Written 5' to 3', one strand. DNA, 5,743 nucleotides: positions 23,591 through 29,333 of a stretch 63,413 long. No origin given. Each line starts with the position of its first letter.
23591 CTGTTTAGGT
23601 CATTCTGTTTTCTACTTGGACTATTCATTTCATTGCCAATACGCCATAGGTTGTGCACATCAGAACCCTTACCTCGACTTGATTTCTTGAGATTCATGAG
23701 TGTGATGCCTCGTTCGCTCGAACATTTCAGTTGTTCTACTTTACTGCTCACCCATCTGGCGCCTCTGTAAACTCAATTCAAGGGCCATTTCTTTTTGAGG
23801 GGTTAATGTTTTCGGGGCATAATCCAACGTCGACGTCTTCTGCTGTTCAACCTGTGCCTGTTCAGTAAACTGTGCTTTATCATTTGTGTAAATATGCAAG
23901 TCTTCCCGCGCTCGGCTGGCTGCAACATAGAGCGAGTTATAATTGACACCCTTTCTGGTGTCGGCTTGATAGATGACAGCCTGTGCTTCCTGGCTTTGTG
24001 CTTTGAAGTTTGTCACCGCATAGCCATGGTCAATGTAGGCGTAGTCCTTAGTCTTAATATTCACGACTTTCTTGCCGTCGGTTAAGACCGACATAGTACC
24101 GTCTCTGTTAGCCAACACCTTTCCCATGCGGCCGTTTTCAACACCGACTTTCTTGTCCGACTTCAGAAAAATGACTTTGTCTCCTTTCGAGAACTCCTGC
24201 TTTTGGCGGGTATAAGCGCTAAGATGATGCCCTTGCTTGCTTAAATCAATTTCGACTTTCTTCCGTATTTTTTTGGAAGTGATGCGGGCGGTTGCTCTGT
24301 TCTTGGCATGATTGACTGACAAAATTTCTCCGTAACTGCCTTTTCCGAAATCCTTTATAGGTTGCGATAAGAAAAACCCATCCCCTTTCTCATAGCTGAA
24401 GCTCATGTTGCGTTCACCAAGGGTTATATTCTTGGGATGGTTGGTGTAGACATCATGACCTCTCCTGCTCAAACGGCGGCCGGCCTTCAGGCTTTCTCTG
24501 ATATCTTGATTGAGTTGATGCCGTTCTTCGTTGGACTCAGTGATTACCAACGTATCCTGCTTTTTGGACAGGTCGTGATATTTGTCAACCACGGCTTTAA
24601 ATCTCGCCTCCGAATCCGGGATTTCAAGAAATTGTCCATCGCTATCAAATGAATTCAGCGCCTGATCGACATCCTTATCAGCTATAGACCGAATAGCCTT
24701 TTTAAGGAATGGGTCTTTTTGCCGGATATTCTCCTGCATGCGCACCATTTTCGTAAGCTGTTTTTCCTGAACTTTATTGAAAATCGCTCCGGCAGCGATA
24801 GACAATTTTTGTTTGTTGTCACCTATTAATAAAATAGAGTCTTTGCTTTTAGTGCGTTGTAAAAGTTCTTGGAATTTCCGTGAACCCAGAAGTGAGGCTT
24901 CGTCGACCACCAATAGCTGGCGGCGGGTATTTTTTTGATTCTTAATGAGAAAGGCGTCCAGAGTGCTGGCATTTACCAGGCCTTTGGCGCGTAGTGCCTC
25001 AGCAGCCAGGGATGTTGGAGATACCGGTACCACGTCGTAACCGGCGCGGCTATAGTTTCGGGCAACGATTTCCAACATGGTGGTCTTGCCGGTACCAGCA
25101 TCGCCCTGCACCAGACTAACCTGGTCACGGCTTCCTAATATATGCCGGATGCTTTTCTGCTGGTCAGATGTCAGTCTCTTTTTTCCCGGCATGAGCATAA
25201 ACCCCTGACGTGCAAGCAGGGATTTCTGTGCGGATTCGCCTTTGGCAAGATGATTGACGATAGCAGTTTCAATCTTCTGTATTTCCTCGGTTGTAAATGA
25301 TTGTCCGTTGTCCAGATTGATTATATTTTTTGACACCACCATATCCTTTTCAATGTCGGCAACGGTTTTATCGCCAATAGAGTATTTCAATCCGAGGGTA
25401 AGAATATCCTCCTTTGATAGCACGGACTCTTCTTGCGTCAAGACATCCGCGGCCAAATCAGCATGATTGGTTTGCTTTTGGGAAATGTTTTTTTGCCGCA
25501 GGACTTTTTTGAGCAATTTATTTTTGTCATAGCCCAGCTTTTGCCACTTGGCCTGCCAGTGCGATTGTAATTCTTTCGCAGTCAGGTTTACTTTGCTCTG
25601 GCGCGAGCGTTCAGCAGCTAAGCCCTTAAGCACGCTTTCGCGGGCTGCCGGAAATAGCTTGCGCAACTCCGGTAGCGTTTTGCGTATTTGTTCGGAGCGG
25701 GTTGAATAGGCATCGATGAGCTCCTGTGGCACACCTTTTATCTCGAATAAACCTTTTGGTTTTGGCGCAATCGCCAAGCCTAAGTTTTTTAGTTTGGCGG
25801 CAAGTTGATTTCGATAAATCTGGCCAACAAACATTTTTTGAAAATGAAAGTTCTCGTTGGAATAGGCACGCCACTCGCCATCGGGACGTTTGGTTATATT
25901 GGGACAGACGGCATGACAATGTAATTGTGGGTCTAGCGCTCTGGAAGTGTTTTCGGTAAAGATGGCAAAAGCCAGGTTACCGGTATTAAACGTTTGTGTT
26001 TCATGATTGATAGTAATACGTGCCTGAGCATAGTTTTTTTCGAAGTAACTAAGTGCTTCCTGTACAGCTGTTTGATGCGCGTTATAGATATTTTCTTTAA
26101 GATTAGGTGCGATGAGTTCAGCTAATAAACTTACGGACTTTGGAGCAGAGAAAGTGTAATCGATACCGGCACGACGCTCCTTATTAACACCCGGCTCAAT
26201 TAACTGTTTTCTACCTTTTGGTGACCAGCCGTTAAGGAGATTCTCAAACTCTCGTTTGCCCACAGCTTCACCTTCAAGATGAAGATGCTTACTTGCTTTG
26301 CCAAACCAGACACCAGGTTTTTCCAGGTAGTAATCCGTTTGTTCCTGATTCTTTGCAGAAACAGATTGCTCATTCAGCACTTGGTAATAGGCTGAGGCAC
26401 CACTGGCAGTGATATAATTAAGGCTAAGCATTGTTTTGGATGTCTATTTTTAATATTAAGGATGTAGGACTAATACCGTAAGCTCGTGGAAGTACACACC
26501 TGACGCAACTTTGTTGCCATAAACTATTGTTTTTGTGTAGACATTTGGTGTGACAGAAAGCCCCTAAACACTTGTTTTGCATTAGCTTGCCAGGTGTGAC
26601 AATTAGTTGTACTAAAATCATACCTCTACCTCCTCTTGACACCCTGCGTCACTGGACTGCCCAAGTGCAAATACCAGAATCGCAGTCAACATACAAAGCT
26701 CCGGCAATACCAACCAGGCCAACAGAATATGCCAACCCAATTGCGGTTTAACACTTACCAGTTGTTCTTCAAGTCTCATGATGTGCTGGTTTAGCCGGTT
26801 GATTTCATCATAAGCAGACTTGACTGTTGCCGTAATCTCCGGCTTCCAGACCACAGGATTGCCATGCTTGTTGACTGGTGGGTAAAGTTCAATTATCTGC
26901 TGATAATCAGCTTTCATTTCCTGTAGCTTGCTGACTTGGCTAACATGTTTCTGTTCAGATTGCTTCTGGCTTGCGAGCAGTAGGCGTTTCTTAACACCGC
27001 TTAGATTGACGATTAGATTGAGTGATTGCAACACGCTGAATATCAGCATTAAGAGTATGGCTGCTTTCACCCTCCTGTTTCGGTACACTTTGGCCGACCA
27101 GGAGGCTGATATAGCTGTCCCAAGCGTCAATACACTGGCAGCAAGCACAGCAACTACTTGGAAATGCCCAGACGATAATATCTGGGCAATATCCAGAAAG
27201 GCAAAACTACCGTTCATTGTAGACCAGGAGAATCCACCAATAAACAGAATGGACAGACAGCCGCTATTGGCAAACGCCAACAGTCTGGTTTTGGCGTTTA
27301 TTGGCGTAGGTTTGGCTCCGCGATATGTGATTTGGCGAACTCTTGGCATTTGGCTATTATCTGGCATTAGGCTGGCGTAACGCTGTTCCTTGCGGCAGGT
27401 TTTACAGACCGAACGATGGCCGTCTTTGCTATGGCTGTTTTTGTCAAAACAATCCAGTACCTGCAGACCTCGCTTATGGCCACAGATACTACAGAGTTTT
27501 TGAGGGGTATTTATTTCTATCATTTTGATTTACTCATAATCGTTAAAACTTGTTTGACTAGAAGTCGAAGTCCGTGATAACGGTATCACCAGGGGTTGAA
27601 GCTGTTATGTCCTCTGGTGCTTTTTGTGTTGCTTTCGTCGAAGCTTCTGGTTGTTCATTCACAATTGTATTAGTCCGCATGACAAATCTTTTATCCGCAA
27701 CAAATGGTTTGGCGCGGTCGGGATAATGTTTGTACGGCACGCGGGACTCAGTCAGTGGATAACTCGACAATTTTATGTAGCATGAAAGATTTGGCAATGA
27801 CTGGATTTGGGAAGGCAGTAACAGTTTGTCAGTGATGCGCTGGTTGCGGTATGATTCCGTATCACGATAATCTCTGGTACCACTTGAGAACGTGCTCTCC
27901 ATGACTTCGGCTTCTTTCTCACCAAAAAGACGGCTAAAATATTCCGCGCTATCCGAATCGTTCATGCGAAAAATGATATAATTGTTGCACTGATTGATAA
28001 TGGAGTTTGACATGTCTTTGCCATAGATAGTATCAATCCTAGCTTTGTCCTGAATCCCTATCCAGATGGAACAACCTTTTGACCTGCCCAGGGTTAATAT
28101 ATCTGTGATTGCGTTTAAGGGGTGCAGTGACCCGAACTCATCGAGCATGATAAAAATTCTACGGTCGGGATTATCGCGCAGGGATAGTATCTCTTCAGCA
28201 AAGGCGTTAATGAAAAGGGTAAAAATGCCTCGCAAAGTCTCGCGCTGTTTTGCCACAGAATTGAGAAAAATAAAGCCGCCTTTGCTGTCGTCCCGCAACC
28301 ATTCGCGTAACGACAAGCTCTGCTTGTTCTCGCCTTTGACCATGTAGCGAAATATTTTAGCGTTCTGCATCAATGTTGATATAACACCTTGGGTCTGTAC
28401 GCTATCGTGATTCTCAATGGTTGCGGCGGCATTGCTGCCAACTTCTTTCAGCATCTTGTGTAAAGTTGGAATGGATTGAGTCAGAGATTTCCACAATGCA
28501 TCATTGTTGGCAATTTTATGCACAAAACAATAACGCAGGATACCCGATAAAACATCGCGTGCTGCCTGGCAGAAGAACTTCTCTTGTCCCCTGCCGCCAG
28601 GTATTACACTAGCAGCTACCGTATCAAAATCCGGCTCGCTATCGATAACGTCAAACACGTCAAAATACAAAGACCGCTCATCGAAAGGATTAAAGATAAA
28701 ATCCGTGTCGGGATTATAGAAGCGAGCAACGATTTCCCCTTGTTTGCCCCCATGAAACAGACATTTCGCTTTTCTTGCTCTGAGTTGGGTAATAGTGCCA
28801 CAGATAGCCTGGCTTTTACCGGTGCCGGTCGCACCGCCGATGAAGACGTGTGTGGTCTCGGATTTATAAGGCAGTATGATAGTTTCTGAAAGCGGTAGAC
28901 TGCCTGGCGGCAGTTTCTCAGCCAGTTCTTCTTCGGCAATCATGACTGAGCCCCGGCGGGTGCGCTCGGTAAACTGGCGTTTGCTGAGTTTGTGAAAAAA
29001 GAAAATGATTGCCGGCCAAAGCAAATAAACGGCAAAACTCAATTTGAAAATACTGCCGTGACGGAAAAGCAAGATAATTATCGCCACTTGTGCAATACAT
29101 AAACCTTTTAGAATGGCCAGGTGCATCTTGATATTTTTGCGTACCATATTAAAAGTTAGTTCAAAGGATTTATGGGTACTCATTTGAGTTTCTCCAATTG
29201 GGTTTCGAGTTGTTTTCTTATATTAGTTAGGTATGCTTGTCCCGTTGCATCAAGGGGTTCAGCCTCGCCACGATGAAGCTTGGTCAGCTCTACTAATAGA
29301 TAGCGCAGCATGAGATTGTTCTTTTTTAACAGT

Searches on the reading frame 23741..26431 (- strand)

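Call 52: search_protein_families(library=pfam, proteins=[window:23741-26431:-], max_evalue=0.001)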
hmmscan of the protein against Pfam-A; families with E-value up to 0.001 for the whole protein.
window:23741-26431:- (896 aa): 15 families
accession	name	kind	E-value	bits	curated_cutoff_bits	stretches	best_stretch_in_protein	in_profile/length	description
PF08751.17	TrwC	-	2e-77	261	25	1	12-298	4-285/286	TrwC relaxase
PF13604.12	AAA_30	-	9.1e-42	143.4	27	1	420-601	2-186/191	AAA domain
PF13245.12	AAA_19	-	6e-16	59.3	25.1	1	434-545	9-132/134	AAA domain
PF01443.25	Viral_helicase1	-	3.3e-13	50.4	21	1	440-542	2-97/228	Viral superfamily 1 RNA helicase core domain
PF00270.35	DEAD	-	1.5e-06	28.5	26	0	421-475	1-56/167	DEAD/DEAH box helicase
PF22232.2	TraI_hel_assoc_N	-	2.7e-06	28.4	27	1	444-536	2-97/99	TraI helicase-associated ssDNA bd, N-terminal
PF13538.12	UvrD_C_2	-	1.1e-05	25.6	27.4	1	802-847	1-51/52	UvrD-like helicase C-terminal domain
PF13401.12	AAA_22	-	1.2e-05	26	27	1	435-537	4-122/130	AAA domain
PF13191.12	AAA_16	-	3.1e-05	25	32.6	1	428-539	12-140/167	AAA ATPase domain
PF25199.1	nSTAND_NTPase5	-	4.5e-05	23.8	34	1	433-536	38-129/145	Novel STAND NTPase 5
PF13086.12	AAA_11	-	4.6e-05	23.8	27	1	420-652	2-168/257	AAA domain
PF18335.7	SH3_13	-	5.8e-05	23.2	41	1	738-775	17-54/65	ATP-dependent RecD-like DNA helicase SH3 domain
PF20720.3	nSTAND3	-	8.1e-05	22.8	27.2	1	435-481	16-62/155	Novel STAND NTPase 3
PF00004.35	AAA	-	0.00044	21.1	21.2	0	440-559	2-119/131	ATPase family associated with various cellular activities (AAA)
PF01656.29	CbiA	-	0.00052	20.4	25.4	1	440-580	3-109/125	CobQ/CobB/MinD/ParA nucleotide binding domain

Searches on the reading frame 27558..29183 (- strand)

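Call 52: search_protein_families(library=pfam, proteins=[window:27558-29183:-], max_evalue=0.001)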
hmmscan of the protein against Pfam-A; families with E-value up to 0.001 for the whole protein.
window:27558-29183:- (541 aa): 3 families
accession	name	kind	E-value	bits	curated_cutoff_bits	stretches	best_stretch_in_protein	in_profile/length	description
PF10412.15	TrwB_AAD_bind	-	4.6e-86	289.6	20.5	1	101-476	6-380/387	Type IV secretion-system coupling protein DNA-binding domain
PF12696.13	TraG-D_C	-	4.9e-24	85.1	22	1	343-464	2-125/126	TraM recognition site of TraD and TraG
PF02534.20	T4SS-DNA_transf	-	6.7e-20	71.8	20.1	1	162-466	98-426/468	Type IV secretory system Conjugative DNA transfer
